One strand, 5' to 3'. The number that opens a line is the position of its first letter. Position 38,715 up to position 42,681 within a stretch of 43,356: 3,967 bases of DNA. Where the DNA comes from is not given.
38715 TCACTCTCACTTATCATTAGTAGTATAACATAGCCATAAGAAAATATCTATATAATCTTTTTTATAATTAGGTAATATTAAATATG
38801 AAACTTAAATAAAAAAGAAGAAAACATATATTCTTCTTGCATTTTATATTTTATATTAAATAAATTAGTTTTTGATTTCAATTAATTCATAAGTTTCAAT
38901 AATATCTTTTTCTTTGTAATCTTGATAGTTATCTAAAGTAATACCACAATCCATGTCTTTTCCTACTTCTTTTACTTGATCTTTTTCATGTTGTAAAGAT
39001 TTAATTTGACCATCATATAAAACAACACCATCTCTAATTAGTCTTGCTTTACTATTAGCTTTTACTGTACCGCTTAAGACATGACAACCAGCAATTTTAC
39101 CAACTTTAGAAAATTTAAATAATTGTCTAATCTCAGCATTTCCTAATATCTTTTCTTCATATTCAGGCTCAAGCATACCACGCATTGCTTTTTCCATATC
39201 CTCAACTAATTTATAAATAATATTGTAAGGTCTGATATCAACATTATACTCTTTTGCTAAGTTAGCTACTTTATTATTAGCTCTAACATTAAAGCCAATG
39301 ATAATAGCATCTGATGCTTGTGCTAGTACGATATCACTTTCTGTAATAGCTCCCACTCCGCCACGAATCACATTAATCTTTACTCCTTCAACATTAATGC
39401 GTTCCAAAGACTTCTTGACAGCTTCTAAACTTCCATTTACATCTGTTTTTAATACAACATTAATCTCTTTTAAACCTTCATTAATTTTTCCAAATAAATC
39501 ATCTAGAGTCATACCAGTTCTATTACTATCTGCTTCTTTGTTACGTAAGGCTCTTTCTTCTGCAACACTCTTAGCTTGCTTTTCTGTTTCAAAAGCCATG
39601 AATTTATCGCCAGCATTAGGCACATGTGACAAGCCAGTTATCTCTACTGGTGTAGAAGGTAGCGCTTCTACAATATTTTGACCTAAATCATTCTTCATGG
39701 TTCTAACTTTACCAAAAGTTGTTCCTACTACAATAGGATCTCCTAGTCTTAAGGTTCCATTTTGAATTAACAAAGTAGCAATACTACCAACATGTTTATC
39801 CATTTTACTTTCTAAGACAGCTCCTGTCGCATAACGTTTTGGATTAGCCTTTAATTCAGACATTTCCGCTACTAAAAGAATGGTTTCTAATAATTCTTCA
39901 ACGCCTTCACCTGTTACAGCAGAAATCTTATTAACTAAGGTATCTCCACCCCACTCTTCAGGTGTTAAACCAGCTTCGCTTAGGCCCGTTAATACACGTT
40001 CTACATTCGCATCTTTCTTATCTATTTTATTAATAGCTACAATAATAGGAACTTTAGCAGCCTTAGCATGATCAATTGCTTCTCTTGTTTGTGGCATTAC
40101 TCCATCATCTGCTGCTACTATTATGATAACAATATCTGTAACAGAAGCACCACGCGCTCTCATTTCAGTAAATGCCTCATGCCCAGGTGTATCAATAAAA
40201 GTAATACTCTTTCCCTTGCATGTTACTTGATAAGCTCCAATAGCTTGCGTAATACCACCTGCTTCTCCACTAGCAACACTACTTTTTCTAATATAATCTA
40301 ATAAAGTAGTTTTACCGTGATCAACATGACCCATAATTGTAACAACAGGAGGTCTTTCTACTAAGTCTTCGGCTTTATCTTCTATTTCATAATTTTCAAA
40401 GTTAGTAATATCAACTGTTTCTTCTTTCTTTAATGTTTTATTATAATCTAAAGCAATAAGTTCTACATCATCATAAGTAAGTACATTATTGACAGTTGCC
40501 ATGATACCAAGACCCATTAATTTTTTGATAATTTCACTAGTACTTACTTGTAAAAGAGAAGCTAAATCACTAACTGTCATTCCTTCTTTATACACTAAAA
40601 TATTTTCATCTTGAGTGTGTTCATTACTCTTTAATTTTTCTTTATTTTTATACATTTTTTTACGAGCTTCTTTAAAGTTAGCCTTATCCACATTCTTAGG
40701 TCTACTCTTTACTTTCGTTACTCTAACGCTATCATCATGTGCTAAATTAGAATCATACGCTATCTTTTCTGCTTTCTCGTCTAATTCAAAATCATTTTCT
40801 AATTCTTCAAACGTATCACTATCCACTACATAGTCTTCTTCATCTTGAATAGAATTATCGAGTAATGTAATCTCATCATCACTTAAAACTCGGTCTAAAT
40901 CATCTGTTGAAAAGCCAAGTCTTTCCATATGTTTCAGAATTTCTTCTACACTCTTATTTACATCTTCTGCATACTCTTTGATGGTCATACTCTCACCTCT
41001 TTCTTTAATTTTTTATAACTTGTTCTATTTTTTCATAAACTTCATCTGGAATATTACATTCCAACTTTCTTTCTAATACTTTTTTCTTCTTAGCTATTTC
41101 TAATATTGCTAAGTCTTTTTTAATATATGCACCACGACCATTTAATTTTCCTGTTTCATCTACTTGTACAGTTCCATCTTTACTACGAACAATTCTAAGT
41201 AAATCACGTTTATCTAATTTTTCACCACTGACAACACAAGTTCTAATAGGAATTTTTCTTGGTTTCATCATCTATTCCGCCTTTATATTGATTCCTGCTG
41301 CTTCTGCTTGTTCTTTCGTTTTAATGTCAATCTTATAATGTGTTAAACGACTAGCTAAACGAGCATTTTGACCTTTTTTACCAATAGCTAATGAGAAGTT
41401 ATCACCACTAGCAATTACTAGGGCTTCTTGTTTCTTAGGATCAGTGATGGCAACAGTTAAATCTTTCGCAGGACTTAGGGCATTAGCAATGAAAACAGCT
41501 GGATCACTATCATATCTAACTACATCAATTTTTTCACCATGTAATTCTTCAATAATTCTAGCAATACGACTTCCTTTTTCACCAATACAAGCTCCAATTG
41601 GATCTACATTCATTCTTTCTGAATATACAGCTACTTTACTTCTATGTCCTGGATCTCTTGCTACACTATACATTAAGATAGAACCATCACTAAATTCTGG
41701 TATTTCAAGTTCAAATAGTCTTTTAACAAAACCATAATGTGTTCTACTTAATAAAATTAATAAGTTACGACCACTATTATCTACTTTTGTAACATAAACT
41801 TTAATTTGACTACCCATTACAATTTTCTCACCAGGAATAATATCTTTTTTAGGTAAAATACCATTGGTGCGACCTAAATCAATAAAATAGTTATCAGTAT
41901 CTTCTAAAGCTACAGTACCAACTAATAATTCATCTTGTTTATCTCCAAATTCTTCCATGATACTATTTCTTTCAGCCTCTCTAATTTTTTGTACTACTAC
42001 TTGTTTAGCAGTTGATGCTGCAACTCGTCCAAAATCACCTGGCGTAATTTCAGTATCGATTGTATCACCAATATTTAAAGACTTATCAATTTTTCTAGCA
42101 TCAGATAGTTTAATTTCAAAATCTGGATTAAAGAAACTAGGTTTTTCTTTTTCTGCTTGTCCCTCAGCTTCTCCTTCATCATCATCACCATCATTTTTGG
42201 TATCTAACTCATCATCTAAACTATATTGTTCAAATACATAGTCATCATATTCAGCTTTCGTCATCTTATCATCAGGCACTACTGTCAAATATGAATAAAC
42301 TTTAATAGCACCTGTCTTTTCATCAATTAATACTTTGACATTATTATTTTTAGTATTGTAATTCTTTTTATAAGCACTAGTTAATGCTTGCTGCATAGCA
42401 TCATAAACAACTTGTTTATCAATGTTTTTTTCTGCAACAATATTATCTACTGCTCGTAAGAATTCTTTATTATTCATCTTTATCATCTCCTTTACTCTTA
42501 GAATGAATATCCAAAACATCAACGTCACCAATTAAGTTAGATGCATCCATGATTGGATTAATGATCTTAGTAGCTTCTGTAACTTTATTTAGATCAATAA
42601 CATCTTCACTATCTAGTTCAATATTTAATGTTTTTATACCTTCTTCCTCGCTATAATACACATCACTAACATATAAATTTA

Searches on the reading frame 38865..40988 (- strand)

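Call 6: search_protein_families(library=pfam, proteins=[window:38865-40988:-], max_evalue=0.00001)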
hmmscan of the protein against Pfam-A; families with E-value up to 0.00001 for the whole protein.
window:38865-40988:- (707 aa): 7 families
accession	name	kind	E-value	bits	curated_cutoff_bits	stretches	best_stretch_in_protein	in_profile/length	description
PF11987.13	IF-2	-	1.3e-39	135.2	27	1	486-599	3-117/117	Translation-initiation factor 2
PF00009.33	GTP_EFTU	-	2.3e-38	132.1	26.5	1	215-372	5-184/188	Elongation factor Tu GTP binding domain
PF22042.2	EF-G_D2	-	1.6e-27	95.9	27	1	387-465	2-83/84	Elongation factor G domain 2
PF04760.21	IF2_N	-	6.4e-21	74.3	25.3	1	135-184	2-52/53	Translation initiation factor IF-2, N-terminal region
PF01926.29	MMR_HSR1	-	1.2e-11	45.1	21.9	1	216-321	2-113/113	50S ribosome-binding GTPase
PF03144.31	GTP_EFTU_D2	-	8.7e-09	36.1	30.3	0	630-685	1-58/73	Elongation factor Tu domain 2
PF00025.27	Arf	-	6.2e-07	29.5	22.3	1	218-370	19-170/174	ADP-ribosylation factor family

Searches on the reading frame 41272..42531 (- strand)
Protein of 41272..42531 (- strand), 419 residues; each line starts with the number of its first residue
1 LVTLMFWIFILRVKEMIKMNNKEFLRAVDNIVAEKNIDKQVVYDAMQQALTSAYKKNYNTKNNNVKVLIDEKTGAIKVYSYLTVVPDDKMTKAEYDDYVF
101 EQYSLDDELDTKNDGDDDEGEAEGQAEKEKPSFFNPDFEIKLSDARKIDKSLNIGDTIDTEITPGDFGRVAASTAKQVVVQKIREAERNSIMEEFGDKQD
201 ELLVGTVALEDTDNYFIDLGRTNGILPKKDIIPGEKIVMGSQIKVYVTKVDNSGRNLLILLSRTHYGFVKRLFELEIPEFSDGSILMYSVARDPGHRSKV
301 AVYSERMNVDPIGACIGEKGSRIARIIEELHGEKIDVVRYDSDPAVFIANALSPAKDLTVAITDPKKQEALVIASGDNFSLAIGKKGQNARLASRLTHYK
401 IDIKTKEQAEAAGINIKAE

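Call 6: search_protein_families(library=pfam, proteins=[window:41272-42531:-], max_evalue=0.00001)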
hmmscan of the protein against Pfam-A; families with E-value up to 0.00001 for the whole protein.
window:41272-42531:- (419 aa): 2 families
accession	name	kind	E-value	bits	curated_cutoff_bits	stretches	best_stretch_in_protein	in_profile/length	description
PF08529.16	NusA_N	-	1.5e-36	125.7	23.8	1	23-189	1-119/119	NusA N-terminal domain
PF13184.12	KH_5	-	3.3e-27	94.9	27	1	294-360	1-67/69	NusA-like KH domain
